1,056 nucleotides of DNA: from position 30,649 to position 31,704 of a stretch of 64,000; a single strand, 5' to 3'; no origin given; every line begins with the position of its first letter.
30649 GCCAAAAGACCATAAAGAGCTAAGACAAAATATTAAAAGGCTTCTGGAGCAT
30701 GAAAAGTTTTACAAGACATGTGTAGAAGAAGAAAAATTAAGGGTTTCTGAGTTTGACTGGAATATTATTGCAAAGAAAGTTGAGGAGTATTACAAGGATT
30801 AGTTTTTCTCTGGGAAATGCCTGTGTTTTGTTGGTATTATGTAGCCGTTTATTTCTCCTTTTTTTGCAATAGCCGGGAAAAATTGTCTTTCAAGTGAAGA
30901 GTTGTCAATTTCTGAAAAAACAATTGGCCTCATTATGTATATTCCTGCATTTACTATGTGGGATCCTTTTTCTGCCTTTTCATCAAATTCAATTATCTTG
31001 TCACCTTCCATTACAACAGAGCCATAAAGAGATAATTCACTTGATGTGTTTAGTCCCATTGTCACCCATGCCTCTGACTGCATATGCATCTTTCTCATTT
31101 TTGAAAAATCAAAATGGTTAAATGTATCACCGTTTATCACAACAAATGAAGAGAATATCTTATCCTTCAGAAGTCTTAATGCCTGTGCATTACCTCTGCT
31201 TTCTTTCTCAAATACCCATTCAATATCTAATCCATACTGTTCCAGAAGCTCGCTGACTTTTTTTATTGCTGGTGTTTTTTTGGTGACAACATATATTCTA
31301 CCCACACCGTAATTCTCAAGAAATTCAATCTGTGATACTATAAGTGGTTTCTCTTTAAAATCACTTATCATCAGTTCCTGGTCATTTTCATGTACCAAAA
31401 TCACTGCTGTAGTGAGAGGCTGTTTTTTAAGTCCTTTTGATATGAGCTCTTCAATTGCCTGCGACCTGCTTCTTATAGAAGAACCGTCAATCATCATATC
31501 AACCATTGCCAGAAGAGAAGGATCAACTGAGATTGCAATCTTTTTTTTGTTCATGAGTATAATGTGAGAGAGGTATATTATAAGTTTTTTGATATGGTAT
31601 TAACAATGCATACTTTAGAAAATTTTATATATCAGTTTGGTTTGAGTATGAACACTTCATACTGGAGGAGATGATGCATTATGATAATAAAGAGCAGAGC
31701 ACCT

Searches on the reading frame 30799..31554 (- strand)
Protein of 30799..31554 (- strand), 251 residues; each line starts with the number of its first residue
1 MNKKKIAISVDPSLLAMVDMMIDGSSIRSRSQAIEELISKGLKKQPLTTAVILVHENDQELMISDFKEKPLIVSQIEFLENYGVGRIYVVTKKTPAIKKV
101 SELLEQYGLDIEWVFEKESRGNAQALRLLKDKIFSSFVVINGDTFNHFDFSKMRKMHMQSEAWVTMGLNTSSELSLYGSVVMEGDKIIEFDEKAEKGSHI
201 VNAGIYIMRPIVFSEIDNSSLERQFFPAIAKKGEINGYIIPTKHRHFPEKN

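Call 3: search_protein_families(library=pfam, proteins=[window:30799-31554:-], max_evalue=0.01)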
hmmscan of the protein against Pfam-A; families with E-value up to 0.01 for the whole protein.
window:30799-31554:- (251 aa): 2 families
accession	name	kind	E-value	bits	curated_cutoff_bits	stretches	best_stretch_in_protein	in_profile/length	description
PF00483.29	NTP_transferase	-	1.1e-16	61.6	21.2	1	67-216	30-188/245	Nucleotidyl transferase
PF01402.27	RHH_1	-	0.0014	19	20.5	1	8-43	4-38/39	Ribbon-helix-helix protein, copG family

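Call 4: search_protein_families(library=ncbifam, proteins=[window:30799-31554:-], max_evalue=0.01)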
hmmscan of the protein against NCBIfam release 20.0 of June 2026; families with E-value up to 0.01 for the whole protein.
window:30799-31554:- (251 aa): 22 families
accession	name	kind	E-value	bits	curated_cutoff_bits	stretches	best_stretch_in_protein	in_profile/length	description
TIGR03992.1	Arch_glmU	subfamily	1.2e-20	73.7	292.1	1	66-219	28-179/393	bifunctional sugar-1-phosphate nucleotidylyltransferase/acetyltransferase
NF052502.1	man1P_GTase_Rv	exception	5.5e-18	64.9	440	1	105-239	68-209/352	mannose-1-phosphate guanylyltransferase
NF049965.1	GlMnHpPGnyltfHddC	equivalog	4.1e-13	49.5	300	1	64-217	26-176/221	D-glycero-D-manno-heptose 1-phosphate guanosyltransferase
NF041173.1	Sug_nt_acttase_Thmprot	equivalog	5e-12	45.5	600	1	68-220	30-180/405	bifunctional sugar-1-phosphate nucleotidylyltransferase/acetyltransferase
TIGR01208.1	rmlA_long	equivalog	3.2e-11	42.7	320.25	1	66-218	27-184/353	glucose-1-phosphate thymidylyltransferase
NF041313.1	UDPGP_AglF_Halo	equivalog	3.8e-10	39.6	400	1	64-215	26-181/234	UTP--glucose-1-phosphate uridylyltransferase AglF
TIGR02623.1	G1P_cyt_trans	equivalog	5.7e-09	35.8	300.25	1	135-238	120-223/255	glucose-1-phosphate cytidylyltransferase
NF045761.1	NAMPUrTaseMurU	equivalog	3.4e-08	33.6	250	1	67-220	29-185/226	N-acetylmuramate alpha-1-phosphate uridylyltransferase MurU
TIGR01173.1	glmU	equivalog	1.7e-06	27.1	366.85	1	67-209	26-173/452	bifunctional UDP-N-acetylglucosamine diphosphorylase/glucosamine-1-phosphate N-acetyltransferase GlmU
TIGR02091.1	glgC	equivalog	3.8e-06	26.2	424.9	1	123-209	102-199/364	glucose-1-phosphate adenylyltransferase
NF010933.0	PRK14353.1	equivalog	7.9e-06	24.7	505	1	66-208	30-179/453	bifunctional UDP-N-acetylglucosamine diphosphorylase/glucosamine-1-phosphate N-acetyltransferase GlmU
NF003670.0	PRK05293.1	equivalog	2.2e-05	23.6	470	1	136-209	120-197/382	glucose-1-phosphate adenylyltransferase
NF041135.1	IPPtranDIPPsyn_Thcocales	equivalog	6.4e-05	22.1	580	1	71-220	29-174/419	bifunctional L-myo-inositol-1-phosphate cytidylyltransferase/CDP-L-myo-inositol myo-inositolphosphotransferase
NF002023.0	PRK00844.1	subfamily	0.00012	21.1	458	1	123-201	107-188/408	glucose-1-phosphate adenylyltransferase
NF001947.0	PRK00725.1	subfamily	0.00024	20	470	1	124-202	120-201/426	glucose-1-phosphate adenylyltransferase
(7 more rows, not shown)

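Call 61: find_homologous_proteins(query=window:30799-31554:-, max_evalue=0.00001)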
Query window:30799-31554:- (251 aa): 236 proteins with E <= 0.00001 among 842 candidates; the best 120 are listed.
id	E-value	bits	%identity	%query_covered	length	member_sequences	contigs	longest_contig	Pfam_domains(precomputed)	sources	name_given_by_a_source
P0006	2.1e-158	543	100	100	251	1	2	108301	PF00483.30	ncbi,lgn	-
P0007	6.5e-68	247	47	100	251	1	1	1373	PF00483.30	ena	-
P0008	4.4e-60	221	48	98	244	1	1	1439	PF00483.30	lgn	-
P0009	7.0e-60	221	46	99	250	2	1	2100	PF00483.30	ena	-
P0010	3.0e-58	215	47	98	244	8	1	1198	PF00483.30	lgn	-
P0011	4.5e-58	215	48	98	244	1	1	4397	PF00483.30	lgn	-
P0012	6.8e-58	214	47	98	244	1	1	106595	PF00483.30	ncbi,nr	ncbi:hypothetical protein KY360_07340 [Candidatus Woesearchaeota archaeon]|nr:hypothetical protein [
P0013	1.3e-57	213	45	99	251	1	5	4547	PF00483.30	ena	-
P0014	3.1e-57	212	44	98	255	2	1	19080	PF00483.30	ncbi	-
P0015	3.3e-57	212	44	98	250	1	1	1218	PF00483.30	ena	-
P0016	5.1e-57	211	44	98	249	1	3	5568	PF00483.30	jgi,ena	-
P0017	6.8e-57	211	44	98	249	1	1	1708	PF00483.30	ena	-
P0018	1.0e-56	210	50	98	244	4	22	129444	PF00483.30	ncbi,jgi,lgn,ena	jgi:NDP-sugar pyrophosphorylase family protein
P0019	1.3e-56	210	46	98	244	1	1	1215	PF00483.30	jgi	jgi:NDP-sugar pyrophosphorylase family protein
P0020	1.3e-56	210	43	98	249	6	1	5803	PF00483.30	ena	-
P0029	1.3e-55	207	45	98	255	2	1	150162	PF00483.30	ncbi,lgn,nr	ncbi:hypothetical protein HYW19_02055 [Candidatus Woesearchaeota archaeon]|nr:hypothetical protein [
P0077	1.1e-53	200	43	100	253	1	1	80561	PF00483.30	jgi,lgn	jgi:NDP-sugar pyrophosphorylase family protein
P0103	8.4e-53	198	44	98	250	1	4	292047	PF00483.30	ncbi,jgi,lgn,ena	-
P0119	2.7e-52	196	42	98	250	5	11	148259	PF00483.30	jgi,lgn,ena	-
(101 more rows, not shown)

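Call 62: find_encoding_contigs(protein=P0012, flank=7000, max_places=1)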
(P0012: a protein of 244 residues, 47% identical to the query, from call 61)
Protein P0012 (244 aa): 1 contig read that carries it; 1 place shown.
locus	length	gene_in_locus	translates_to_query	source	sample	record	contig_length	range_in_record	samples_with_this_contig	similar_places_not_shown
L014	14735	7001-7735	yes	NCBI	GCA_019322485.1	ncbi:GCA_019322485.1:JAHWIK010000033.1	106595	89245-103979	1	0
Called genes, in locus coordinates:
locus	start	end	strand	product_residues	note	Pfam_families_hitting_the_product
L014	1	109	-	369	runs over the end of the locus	PF00106:adh_short (faint), PF01073:3Beta_HSD, PF01370:Epimerase, PF02719:Polysacc_synt_2, PF04321:RmlD_sub_bind, PF05368:NmrA (weak), PF07993:NAD_binding_4, PF16363:GDP_Man_Dehyd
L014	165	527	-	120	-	-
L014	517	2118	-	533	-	-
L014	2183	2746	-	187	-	PF08241:Methyltransf_11, PF08242:Methyltransf_12, PF13489:Methyltransf_23, PF13649:Methyltransf_25, PF13847:Methyltransf_31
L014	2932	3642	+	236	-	PF00535:Glycos_transf_2, PF13641:Glyco_tranf_2_3 (weak)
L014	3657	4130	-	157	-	PF01467:CTP_transf_like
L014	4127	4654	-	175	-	PF08645:PNK3P (weak), PF00702:Hydrolase (weak), PF13419:HAD_2 (weak), PF13242:Hydrolase_like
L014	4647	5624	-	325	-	PF00294:PfkB, PF08543:Phos_pyr_kin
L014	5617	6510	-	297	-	PF01073:3Beta_HSD, PF01370:Epimerase, PF04321:RmlD_sub_bind, PF16363:GDP_Man_Dehyd, PF07993:NAD_binding_4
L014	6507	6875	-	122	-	PF07385:Lyx_isomer (faint), PF07883:Cupin_2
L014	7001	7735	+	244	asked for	PF00483:NTP_transferase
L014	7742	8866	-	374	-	PF01075:Glyco_transf_9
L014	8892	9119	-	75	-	-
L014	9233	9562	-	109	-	PF10066:DUF2304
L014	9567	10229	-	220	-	PF00535:Glycos_transf_2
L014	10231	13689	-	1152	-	PF02516:STT3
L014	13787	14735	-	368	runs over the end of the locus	PF01266:DAO (faint), PF01494:FAD_binding_3, PF13450:NAD_binding_8 (weak)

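Call 63: find_encoding_contigs(protein=P0029, flank=7000, max_places=1)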
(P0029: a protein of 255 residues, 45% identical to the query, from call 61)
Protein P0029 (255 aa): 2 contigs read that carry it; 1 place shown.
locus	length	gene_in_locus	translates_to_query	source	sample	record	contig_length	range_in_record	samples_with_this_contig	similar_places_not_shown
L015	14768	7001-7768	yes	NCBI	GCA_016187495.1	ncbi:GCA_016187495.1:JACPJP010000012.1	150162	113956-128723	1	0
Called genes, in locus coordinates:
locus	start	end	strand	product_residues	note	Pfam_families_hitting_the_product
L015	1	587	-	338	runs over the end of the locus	PF27429:LB_356 (weak), PF04914:DltD (weak)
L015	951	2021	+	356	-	-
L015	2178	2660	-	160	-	PF01467:CTP_transf_like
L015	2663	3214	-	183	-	PF00702:Hydrolase (faint), PF08645:PNK3P (weak), PF13419:HAD_2 (weak), PF13242:Hydrolase_like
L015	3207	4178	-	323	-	PF00294:PfkB, PF08543:Phos_pyr_kin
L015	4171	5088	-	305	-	PF01073:3Beta_HSD, PF01370:Epimerase, PF04321:RmlD_sub_bind, PF16363:GDP_Man_Dehyd, PF07993:NAD_binding_4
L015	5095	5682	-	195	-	PF07799:DUF1643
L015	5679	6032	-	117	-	PF07883:Cupin_2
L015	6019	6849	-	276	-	PF00961:LAGLIDADG_1 (faint), PF14528:LAGLIDADG_3 (weak)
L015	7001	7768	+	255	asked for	PF00483:NTP_transferase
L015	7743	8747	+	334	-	PF05124:S_layer_C (weak)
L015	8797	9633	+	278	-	PF01145:Band_7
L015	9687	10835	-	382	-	PF01075:Glyco_transf_9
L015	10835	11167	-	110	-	PF10066:DUF2304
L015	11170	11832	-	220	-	PF00535:Glycos_transf_2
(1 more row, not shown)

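Call 64: find_encoding_contigs(protein=P0103, flank=7000, max_places=1)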
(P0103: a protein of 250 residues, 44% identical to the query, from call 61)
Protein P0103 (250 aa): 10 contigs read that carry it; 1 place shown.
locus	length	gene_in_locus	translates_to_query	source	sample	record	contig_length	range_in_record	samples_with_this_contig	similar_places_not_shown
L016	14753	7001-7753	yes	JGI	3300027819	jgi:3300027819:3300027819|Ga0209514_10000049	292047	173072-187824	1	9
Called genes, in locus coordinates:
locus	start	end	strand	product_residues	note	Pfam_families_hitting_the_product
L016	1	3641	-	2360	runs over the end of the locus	PF07591:PT-HINT (faint), PF01079:Hint (weak), PF14890:Intein_splicing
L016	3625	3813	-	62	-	-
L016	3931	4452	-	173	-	PF00702:Hydrolase (faint), PF08645:PNK3P, PF13419:HAD_2 (weak), PF13242:Hydrolase_like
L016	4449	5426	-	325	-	PF00294:PfkB, PF08543:Phos_pyr_kin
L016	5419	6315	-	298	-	PF01073:3Beta_HSD, PF01370:Epimerase, PF04321:RmlD_sub_bind, PF16363:GDP_Man_Dehyd, PF07993:NAD_binding_4 (weak)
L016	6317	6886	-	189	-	PF13580:SIS_2, PF01380:SIS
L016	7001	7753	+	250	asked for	PF00483:NTP_transferase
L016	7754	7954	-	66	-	-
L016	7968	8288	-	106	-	-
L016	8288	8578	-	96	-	-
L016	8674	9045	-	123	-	-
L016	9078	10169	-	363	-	PF13588:HSDR_N_2 (faint), PF04313:HSDR_N (weak)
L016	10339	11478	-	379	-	PF01075:Glyco_transf_9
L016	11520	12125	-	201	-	-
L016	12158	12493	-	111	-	PF10066:DUF2304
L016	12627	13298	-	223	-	PF00535:Glycos_transf_2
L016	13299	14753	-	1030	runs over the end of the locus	PF02516:STT3, PF27869:HaoB_nitrify (weak)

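Call 66: find_encoding_contigs(protein=P0018, flank=8000, max_places=1)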
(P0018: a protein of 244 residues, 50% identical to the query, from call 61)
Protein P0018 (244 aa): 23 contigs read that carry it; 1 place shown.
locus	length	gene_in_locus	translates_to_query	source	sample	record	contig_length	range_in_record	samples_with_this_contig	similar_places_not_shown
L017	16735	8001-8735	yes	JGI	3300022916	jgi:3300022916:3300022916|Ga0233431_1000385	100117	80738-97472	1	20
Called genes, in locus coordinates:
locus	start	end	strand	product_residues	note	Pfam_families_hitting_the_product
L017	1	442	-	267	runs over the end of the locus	PF00528:BPD_transp_1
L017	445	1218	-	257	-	PF02463:SMC_N (weak), PF13175:AAA_15 (faint), PF13555:AAA_29 (weak), PF00005:ABC_tran, PF13304:AAA_21 (faint)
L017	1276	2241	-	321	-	PF12974:Phosphonate-bd, PF09084:NMT1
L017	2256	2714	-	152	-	PF01467:CTP_transf_like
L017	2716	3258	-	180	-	PF01467:CTP_transf_like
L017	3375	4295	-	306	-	PF03706:LPG_synthase_TM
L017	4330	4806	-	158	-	PF01467:CTP_transf_like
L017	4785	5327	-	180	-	PF00702:Hydrolase (weak), PF08645:PNK3P (weak), PF13419:HAD_2 (weak), PF13242:Hydrolase_like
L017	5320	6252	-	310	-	PF00294:PfkB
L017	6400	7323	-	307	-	PF01073:3Beta_HSD, PF01370:Epimerase, PF02719:Polysacc_synt_2 (faint), PF04321:RmlD_sub_bind, PF16363:GDP_Man_Dehyd, PF07993:NAD_binding_4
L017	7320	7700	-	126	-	PF01050:MannoseP_isomer (weak), PF07385:Lyx_isomer (faint), PF07883:Cupin_2, PF02311:AraC_binding (weak)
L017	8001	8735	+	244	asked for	PF00483:NTP_transferase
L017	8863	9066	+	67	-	PF14076:DUF4258 (weak)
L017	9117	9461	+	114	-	-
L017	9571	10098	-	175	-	-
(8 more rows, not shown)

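Call 67: find_encoding_contigs(protein=P0119, flank=8000, max_places=1)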
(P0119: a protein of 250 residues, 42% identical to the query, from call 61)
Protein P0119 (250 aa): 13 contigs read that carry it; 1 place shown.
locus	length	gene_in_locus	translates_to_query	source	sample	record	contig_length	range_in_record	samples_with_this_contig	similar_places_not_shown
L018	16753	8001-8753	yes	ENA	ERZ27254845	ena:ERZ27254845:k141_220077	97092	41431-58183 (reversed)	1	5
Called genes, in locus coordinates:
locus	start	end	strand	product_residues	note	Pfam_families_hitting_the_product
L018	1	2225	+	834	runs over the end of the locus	-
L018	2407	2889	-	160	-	PF01467:CTP_transf_like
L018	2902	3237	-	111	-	-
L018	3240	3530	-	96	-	-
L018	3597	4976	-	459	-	-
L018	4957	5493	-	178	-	PF00702:Hydrolase (weak), PF08645:PNK3P (weak), PF13419:HAD_2, PF13242:Hydrolase_like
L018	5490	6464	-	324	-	PF00294:PfkB, PF08543:Phos_pyr_kin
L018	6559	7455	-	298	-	-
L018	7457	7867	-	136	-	PF07385:Lyx_isomer (faint), PF07883:Cupin_2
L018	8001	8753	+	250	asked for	PF00483:NTP_transferase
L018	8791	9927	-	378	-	PF01075:Glyco_transf_9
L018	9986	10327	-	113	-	PF10066:DUF2304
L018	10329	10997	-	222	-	PF00535:Glycos_transf_2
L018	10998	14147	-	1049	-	PF02516:STT3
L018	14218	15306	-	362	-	PF01266:DAO (faint), PF01494:FAD_binding_3, PF07992:Pyr_redox_2 (faint), PF12831:FAD_oxidored (weak), PF13450:NAD_binding_8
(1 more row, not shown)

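Call 68: find_encoding_contigs(protein=P0077, flank=8000, max_places=1)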
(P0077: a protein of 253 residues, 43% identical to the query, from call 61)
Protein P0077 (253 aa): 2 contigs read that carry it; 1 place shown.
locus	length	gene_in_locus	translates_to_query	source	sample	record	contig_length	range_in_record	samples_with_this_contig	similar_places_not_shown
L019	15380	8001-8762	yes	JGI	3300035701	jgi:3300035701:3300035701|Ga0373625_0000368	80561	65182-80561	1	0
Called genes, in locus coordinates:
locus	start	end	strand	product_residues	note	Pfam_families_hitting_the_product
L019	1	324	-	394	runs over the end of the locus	PF01041:DegT_DnrJ_EryC1, PF00266:Aminotran_5 (faint)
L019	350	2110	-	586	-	-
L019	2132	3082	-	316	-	PF00294:PfkB, PF01256:Carb_kinase (weak), PF08543:Phos_pyr_kin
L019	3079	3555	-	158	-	PF01467:CTP_transf_like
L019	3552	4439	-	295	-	-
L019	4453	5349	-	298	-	PF00535:Glycos_transf_2, PF13641:Glyco_tranf_2_3, PF13506:Glyco_transf_21 (weak), PF13632:Glyco_trans_2_3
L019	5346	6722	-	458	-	PF02310:B12-binding, PF04055:Radical_SAM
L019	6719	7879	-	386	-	PF01075:Glyco_transf_9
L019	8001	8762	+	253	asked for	PF00483:NTP_transferase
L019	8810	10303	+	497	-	PF02310:B12-binding, PF13353:Fer4_12 (faint), PF04055:Radical_SAM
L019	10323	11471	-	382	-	PF13439:Glyco_transf_4, PF13477:Glyco_trans_4_2 (weak), PF13579:Glyco_trans_4_4, PF20706:GT4-conflict, PF00534:Glycos_transf_1, PF13692:Glyco_trans_1_4, PF13524:Glyco_trans_1_2 (weak)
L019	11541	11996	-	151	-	-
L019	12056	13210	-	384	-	PF01075:Glyco_transf_9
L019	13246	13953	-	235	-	PF00483:NTP_transferase, PF12804:NTP_transf_3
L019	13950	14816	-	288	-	PF01073:3Beta_HSD, PF01370:Epimerase, PF04321:RmlD_sub_bind, PF16363:GDP_Man_Dehyd, PF13460:NAD_binding_10 (weak), PF02719:Polysacc_synt_2, PF07993:NAD_binding_4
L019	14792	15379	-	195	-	?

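Call 79: search_protein_families(library=ncbifam, proteins=[L014:4647-5624:-, L014:3657-4130:-, L014:5617-6510:-, L014:6507-6875:-, L014:7742-8866:-, L014:4127-4654:-, L016:6317-6886:-], max_evalue=1e-12)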
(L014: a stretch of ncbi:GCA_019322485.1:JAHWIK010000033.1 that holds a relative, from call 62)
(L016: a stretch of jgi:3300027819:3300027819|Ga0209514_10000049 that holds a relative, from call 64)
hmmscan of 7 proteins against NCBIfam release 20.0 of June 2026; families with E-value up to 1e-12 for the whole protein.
L014:4647-5624:- (325 aa): 8 families
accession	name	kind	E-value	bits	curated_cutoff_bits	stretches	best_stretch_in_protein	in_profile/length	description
TIGR02198.1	rfaE_dom_I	equivalog_domain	1.7e-113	379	345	1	10-322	2-314/315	D-glycero-beta-D-manno-heptose-7-phosphate kinase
NF008454.0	PRK11316.1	equivalog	1.8e-91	307.1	521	1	10-323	5-313/475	bifunctional D-glycero-beta-D-manno-heptose-7-phosphate kinase/D-glycero-beta-D-manno-heptose 1-phosphate adenylyltransferase HldE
TIGR02152.1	D_ribokin_bact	equivalog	8.1e-30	104.2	299.65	1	18-313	1-289/298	ribokinase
TIGR03168.1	1-PFK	subfamily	5.6e-24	84.6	216.4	1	44-322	23-299/305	hexose kinase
TIGR03828.1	pfkB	equivalog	9.4e-24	84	292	1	45-322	24-299/305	1-phosphofructokinase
NF008353.0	PRK11142.1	equivalog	2.4e-20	73.2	341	1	16-312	3-291/307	ribokinase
TIGR04382.1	myo_inos_iolC_N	equivalog_domain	1.3e-14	54.3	300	0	199-313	189-298/309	5-dehydro-2-deoxygluconokinase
NF006957.1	PRK09434.1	equivalog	4.9e-13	49.3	450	0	221-298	201-274/302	fructokinase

L014:3657-4130:- (157 aa): 4 families
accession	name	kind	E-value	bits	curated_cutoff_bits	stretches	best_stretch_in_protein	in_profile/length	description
TIGR02199.1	rfaE_dom_II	equivalog_domain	1.3e-53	180.7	181.5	1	15-154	3-143/144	D-glycero-beta-D-manno-heptose 1-phosphate adenylyltransferase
NF008454.0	PRK11316.1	equivalog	2.3e-45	155.1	521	1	4-155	321-473/475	bifunctional D-glycero-beta-D-manno-heptose-7-phosphate kinase/D-glycero-beta-D-manno-heptose 1-phosphate adenylyltransferase HldE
TIGR00125.1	cyt_tran_rel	domain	7e-17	61.4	27.7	1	25-90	1-63/65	adenylyltransferase/cytidyltransferase family protein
TIGR01518.1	g3p_cytidyltrns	equivalog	2.9e-13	50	165.4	1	28-149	3-121/125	glycerol-3-phosphate cytidylyltransferase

L014:5617-6510:- (297 aa): 10 families
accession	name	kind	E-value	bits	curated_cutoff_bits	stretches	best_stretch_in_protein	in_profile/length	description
TIGR02197.1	heptose_epim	equivalog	1.1e-79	267.9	274.6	1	4-296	2-314/316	ADP-glyceromanno-heptose 6-epimerase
NF008360.0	PRK11150.1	equivalog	3.5e-44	151.3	452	1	4-295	3-306/310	ADP-glyceromanno-heptose 6-epimerase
TIGR01179.1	galE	equivalog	1.9e-35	122.3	262.3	1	3-294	2-324/332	UDP-glucose 4-epimerase GalE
NF011728.1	PRK15181.1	equivalog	1.1e-24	87.1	760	1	3-294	18-336/348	Vi polysaccharide biosynthesis UDP-N-acetylglucosaminuronic acid C-4 epimerase TviC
TIGR04180.1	EDH_00030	hypoth_equivalog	3.1e-24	85.6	475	1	4-250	2-262/297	NAD-dependent 4,6-dehydratase LegB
TIGR01181.1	dTDP_gluc_dehyt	equivalog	8.4e-24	84.2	365.1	1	2-294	1-310/321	dTDP-glucose 4,6-dehydratase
NF007956.0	PRK10675.1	subfamily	9.7e-19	67.7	394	1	1-294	1-328/338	UDP-glucose 4-epimerase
TIGR03466.1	HpnA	hypoth_equivalog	9.4e-18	64.2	367.65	1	1-246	1-248/327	hopanoid-associated sugar epimerase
NF042422.1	oxyalk_red_OleD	equivalog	7.8e-15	55.1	580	1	1-226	1-226/329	2-alkyl-3-oxoalkanoate reductase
NF043036.1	ErythonDh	equivalog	1.9e-13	50.3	325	0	1-147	1-163/321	D-erythronate dehydrogenase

L014:6507-6875:- (122 aa): 0 families

L014:7742-8866:- (374 aa): 5 families
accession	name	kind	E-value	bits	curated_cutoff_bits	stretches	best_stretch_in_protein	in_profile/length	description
TIGR02195.1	heptsyl_trn_II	equivalog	2.1e-32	112.6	134.6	1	33-374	1-338/339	lipopolysaccharide heptosyltransferase II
TIGR02201.1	heptsyl_trn_III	equivalog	3.1e-21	75.8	170.2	1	34-374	2-343/344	putative lipopolysaccharide heptosyltransferase III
TIGR02193.1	heptsyl_trn_I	equivalog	1.4e-20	73.8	185.3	1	34-324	2-300/320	lipopolysaccharide heptosyltransferase I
NF008162.0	PRK10916.1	equivalog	1.6e-19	70.4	569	1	34-311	3-293/348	ADP-heptose--LPS heptosyltransferase RfaF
NF007742.0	PRK10422.1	equivalog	2.2e-19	69.5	467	1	30-328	4-311/352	lipopolysaccharide core heptosyltransferase RfaQ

L014:4127-4654:- (175 aa): 8 families
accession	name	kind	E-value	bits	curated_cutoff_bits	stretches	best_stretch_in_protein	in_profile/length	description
NF006506.0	PRK08942.1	equivalog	7.7e-48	162.4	178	1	2-168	3-172/182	D-glycero-beta-D-manno-heptose 1,7-bisphosphate 7-phosphatase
TIGR01656.1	Histidinol-ppas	subfamily_domain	3.1e-42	144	84.15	1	3-141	1-144/149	histidinol-phosphate phosphatase domain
TIGR00213.1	GmhB_yaeD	subfamily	1.9e-41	141.7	149.6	1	2-143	1-150/176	D-glycero-beta-D-manno-heptose 1,7-bisphosphate 7-phosphatase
NF050049.1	HBPPhtaseGmhB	domain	1.6e-39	135.5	250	1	2-146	3-147/171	D-glycero-alpha-D-manno-heptose-1,7-bisphosphate 7-phosphatase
TIGR01662.1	HAD-SF-IIIA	subfamily_domain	4.3e-32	111.1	44.6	1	3-142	1-138/141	HAD-IIIA family hydrolase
NF005264.0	PRK06769.1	equivalog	3e-31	108.6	217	1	3-174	5-172/175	HAD-IIIA family hydrolase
NF003937.0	PRK05446.1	equivalog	3.2e-29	102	443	1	1-148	2-149/355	bifunctional histidinol-phosphatase/imidazoleglycerol-phosphate dehydratase HisB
TIGR01261.1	hisB_Nterm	equivalog_domain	3.6e-29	101.3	140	1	2-133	1-137/161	histidinol-phosphatase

L016:6317-6886:- (189 aa): 5 families
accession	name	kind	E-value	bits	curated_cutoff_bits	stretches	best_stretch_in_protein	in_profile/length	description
NF010546.0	PRK13936.1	equivalog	1.5e-61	207.6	276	1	4-188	6-194/197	phosphoheptose isomerase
TIGR00441.1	gmhA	equivalog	1.7e-59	200.3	209.45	1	31-183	2-154/154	D-sedoheptulose 7-phosphate isomerase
NF001628.0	PRK00414.1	equivalog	1.9e-46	158.1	265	1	25-186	29-190/192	D-sedoheptulose 7-phosphate isomerase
NF008138.0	PRK10886.1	equivalog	3.6e-42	144.3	352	1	1-188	1-192/196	DnaA initiator-associating protein DiaA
NF010547.0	PRK13938.1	equivalog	5.7e-35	120.8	320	1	33-187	38-192/196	D-sedoheptulose 7-phosphate isomerase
